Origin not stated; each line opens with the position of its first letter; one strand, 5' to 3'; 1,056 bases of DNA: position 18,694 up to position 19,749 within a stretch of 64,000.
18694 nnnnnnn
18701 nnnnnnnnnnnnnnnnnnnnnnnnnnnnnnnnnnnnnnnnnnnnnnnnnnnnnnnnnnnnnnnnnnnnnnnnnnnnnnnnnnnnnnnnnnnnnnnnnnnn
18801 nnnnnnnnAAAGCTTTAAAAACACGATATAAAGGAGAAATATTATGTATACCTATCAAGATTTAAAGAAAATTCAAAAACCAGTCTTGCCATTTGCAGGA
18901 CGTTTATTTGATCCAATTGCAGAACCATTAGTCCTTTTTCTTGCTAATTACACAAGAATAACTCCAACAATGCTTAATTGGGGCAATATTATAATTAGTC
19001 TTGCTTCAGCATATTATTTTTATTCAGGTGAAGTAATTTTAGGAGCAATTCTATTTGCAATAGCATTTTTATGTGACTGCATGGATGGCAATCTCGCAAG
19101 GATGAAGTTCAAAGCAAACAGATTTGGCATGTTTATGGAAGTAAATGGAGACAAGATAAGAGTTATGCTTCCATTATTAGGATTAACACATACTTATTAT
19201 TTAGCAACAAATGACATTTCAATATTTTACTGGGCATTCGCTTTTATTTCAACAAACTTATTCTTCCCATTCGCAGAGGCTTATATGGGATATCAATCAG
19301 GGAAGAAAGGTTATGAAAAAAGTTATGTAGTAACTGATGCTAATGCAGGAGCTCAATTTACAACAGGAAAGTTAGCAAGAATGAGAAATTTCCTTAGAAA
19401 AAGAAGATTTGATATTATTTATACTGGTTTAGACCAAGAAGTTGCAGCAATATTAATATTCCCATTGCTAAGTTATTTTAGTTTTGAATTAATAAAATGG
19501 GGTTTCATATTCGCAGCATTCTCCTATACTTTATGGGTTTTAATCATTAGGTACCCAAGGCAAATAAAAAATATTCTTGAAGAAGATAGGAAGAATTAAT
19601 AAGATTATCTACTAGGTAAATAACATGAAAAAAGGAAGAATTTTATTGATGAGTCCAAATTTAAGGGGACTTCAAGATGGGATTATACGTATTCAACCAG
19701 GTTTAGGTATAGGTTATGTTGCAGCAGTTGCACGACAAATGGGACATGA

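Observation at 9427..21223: Phosphonate cluster in a DPANN-like archaeon: fosfomycin-like early steps wired to CDP-alcohol phosphotransferases and a flippase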

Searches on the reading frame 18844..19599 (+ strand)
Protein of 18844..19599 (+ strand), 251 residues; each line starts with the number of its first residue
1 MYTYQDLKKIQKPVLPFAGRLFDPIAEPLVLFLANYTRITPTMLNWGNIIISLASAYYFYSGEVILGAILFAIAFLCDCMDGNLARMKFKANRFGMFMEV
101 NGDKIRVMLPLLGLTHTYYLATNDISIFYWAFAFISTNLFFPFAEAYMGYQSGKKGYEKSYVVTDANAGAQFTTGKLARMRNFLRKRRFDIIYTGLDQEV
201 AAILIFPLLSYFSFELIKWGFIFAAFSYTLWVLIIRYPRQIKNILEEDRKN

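Call 3: search_protein_families(library=pfam, proteins=[window:18844-19599:+], max_evalue=0.01)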
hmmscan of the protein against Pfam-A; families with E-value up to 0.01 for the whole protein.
window:18844-19599:+ (251 aa): 1 family
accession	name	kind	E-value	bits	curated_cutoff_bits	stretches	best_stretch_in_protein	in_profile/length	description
PF01066.26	CDP-OH_P_transf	-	2.1e-10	41.6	22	1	40-136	3-93/152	CDP-alcohol phosphatidyltransferase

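Call 5: search_protein_families(library=ncbifam, proteins=[window:18844-19599:+], max_evalue=0.001)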
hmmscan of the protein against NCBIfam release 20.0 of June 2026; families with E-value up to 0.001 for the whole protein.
window:18844-19599:+ (251 aa): 5 families
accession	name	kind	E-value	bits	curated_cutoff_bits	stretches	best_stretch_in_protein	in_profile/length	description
NF040950.1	archin_ph_syn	equivalog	2.6e-12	47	180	1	27-121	13-107/191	archaetidylinositol phosphate synthase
NF045883.1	PIPSynth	equivalog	4.9e-08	32.9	170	1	20-115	9-100/197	phosphatidylinositol phosphate synthase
NF041135.1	IPPtranDIPPsyn_Thcocales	equivalog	3e-06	26.5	580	1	38-148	249-357/419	bifunctional L-myo-inositol-1-phosphate cytidylyltransferase/CDP-L-myo-inositol myo-inositolphosphotransferase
NF008090.0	PRK10832.1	equivalog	3.6e-06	27.2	304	1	57-119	25-87/182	CDP-diacylglycerol--glycerol-3-phosphate 3-phosphatidyltransferase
TIGR00560.1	pgsA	equivalog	2.8e-05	24.7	109.1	1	57-141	26-104/183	CDP-diacylglycerol--glycerol-3-phosphate 3-phosphatidyltransferase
